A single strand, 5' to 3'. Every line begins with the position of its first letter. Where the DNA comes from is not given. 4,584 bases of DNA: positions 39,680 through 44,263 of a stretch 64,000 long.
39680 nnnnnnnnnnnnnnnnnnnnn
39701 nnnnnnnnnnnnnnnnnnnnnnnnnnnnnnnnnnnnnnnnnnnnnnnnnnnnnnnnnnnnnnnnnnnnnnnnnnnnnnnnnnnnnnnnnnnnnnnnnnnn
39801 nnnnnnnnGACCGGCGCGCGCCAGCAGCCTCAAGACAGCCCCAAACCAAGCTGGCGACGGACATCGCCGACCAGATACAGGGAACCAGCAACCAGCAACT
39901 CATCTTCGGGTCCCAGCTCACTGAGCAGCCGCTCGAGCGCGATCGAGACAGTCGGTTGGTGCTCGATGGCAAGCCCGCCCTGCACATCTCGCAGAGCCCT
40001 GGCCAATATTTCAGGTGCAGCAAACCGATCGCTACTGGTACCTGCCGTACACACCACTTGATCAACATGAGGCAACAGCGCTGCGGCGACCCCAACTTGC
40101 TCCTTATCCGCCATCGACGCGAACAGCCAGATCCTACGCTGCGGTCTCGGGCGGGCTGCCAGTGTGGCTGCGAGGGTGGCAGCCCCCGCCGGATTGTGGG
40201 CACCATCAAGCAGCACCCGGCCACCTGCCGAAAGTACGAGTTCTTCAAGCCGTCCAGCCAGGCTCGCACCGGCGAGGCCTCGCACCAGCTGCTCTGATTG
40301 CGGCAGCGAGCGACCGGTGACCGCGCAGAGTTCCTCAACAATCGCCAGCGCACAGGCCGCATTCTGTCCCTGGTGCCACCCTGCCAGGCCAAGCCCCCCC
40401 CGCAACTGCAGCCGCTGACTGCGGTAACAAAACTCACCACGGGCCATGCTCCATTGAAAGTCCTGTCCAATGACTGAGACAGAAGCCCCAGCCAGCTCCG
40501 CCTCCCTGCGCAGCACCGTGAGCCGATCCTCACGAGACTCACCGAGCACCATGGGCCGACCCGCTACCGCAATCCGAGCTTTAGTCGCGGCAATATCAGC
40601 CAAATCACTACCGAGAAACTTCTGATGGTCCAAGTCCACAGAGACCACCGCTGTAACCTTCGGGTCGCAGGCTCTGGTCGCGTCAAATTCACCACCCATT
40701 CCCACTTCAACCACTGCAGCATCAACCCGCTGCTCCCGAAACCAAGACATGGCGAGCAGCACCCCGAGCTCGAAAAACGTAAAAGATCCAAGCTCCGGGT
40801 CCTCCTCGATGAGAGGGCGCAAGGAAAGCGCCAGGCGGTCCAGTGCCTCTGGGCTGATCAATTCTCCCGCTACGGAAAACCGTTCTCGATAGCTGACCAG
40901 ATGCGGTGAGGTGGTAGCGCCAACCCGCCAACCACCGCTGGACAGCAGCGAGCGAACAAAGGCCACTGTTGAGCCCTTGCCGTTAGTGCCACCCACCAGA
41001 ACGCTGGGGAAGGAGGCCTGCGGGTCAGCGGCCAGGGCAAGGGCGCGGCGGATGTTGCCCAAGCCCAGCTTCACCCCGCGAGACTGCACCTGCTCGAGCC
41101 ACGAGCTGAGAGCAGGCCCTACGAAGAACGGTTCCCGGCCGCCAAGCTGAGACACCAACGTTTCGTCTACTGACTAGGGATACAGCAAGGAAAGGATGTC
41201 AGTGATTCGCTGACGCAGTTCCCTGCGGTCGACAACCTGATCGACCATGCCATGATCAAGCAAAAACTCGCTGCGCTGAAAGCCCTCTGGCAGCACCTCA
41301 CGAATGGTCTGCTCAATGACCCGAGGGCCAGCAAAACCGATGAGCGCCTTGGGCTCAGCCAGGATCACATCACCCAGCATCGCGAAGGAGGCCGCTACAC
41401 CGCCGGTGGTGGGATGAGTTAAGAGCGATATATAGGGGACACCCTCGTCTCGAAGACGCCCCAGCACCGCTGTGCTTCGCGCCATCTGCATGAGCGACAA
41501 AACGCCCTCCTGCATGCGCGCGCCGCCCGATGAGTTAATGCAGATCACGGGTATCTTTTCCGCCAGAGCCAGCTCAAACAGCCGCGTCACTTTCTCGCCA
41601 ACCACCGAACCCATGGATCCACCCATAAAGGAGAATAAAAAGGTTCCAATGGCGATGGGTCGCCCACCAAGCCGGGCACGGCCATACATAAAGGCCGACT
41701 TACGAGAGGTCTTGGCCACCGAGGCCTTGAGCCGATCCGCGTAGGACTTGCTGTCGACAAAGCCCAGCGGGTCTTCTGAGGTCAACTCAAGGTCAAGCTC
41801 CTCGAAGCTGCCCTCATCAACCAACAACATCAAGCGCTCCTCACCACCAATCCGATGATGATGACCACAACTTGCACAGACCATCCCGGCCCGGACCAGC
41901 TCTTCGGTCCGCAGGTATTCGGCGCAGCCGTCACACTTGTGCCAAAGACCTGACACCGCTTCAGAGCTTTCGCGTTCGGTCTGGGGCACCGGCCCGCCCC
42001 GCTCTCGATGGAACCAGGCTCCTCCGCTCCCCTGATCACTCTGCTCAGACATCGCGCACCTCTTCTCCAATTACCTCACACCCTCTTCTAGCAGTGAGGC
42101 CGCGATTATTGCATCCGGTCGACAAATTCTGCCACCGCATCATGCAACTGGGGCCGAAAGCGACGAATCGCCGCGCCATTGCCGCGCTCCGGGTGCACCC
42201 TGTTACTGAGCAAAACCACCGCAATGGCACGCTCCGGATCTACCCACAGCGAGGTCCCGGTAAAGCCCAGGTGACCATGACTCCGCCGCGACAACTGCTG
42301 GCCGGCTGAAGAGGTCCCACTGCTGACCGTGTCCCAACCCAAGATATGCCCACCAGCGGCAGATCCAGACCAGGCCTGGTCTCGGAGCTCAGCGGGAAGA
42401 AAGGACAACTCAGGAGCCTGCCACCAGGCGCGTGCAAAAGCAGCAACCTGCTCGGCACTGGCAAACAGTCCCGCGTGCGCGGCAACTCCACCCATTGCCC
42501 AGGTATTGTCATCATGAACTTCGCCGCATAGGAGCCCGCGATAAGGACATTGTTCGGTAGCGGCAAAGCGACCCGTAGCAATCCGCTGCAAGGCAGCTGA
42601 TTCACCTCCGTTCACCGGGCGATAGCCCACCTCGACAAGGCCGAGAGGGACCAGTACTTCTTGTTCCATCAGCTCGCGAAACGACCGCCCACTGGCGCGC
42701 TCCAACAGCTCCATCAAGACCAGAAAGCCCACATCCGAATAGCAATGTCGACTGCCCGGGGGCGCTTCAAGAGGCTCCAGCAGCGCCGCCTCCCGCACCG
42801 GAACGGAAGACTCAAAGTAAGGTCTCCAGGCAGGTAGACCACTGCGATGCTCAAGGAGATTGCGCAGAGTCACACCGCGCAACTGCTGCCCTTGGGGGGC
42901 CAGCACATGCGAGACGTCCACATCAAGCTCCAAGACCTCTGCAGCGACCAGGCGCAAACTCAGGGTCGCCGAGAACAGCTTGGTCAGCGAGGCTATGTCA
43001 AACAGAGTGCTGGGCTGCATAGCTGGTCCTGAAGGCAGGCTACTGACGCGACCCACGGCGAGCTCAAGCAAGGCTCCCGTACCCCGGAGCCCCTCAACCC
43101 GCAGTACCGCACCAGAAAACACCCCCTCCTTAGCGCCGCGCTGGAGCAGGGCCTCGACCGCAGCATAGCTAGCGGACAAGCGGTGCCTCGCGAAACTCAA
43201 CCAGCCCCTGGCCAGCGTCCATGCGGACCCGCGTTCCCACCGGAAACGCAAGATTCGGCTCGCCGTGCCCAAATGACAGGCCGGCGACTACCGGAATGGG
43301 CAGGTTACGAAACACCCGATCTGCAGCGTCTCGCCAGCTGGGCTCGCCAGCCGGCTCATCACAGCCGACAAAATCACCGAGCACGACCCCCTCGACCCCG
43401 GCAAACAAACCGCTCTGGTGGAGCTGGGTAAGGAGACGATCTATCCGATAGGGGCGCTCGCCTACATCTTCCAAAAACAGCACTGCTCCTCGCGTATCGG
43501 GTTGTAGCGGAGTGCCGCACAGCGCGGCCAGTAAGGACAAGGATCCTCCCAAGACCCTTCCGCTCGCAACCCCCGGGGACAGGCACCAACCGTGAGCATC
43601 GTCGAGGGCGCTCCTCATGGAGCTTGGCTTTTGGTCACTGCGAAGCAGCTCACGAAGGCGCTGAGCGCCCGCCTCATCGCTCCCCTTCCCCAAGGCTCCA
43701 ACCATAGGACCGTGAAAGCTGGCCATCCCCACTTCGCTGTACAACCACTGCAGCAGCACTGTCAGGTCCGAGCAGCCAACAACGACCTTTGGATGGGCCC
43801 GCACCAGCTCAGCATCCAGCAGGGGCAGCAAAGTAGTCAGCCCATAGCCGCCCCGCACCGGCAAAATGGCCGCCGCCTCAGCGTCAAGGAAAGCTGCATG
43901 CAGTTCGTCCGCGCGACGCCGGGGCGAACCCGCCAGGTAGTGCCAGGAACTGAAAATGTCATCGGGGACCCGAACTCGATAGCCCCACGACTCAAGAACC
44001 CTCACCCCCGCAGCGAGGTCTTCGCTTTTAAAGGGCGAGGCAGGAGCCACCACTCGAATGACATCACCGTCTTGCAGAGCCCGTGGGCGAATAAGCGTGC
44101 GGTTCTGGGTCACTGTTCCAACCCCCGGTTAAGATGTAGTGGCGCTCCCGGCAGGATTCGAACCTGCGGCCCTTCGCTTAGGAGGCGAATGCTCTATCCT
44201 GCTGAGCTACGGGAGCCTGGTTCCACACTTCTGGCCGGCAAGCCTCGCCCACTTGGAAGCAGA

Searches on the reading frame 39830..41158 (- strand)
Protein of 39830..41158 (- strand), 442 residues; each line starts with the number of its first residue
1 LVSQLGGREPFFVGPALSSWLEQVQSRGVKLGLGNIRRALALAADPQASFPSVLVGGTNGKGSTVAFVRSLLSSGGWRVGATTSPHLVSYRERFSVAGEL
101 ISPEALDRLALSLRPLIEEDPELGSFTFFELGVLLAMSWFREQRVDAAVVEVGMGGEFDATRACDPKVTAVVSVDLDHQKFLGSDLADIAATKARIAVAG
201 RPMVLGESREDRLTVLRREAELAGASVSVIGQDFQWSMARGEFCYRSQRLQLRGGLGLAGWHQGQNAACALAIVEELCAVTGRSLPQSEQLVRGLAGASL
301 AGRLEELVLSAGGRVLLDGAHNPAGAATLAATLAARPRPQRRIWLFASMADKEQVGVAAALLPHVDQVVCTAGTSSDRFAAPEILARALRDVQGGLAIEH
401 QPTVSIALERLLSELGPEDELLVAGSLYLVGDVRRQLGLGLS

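Call 14: search_protein_families(library=pfam, proteins=[window:39830-41158:-], max_evalue=0.001)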
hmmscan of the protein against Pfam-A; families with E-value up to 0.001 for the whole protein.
window:39830-41158:- (442 aa): 2 families
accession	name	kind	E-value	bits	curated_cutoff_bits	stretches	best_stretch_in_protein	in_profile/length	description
PF02875.26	Mur_ligase_C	-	4.3e-18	66.8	28.4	1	302-426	1-126/127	Mur ligase, glutamate ligase domain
PF08245.18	Mur_ligase_M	-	3.6e-08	34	24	1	55-273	1-199/200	Mur ligase middle domain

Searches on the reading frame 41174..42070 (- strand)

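Call 14: search_protein_families(library=pfam, proteins=[window:41174-42070:-], max_evalue=0.001)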
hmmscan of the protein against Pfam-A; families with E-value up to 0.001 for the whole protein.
window:41174-42070:- (298 aa): 1 family
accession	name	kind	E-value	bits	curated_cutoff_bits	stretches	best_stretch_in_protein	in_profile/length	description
PF01039.27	Carboxyl_trans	-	1.5e-19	70.4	22.3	1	79-257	13-178/493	Carboxyl transferase domain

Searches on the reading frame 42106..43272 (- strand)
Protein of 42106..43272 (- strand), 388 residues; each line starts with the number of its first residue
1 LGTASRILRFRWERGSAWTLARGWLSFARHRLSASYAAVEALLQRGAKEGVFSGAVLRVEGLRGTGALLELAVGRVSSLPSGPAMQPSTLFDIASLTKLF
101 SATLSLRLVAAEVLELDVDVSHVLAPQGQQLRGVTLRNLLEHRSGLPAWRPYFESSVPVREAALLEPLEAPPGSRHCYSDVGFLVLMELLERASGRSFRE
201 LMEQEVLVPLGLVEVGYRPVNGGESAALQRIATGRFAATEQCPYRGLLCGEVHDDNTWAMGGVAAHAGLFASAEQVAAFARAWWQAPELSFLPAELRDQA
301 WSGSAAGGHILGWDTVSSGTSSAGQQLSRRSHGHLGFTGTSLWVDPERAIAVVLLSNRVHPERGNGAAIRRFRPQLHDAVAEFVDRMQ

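Call 14: search_protein_families(library=pfam, proteins=[window:42106-43272:-], max_evalue=0.001)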
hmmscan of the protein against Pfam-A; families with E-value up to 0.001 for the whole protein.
window:42106-43272:- (388 aa): 1 family
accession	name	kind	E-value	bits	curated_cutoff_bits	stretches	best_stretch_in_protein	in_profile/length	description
PF00144.29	Beta-lactamase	-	2.4e-49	168.7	27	1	42-366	4-319/329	Beta-lactamase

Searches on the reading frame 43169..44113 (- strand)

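Call 14: search_protein_families(library=pfam, proteins=[window:43169-44113:-], max_evalue=0.001)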
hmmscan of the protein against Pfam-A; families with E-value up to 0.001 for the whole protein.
window:43169-44113:- (314 aa): 2 families
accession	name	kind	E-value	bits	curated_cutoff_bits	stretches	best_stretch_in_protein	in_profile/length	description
PF17676.7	Peptidase_S66C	-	1.1e-35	123.3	23.7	1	184-298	1-120/120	LD-carboxypeptidase C-terminal domain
PF02016.21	Peptidase_S66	-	6.8e-35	120.3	25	1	19-135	1-121/121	LD-carboxypeptidase N-terminal domain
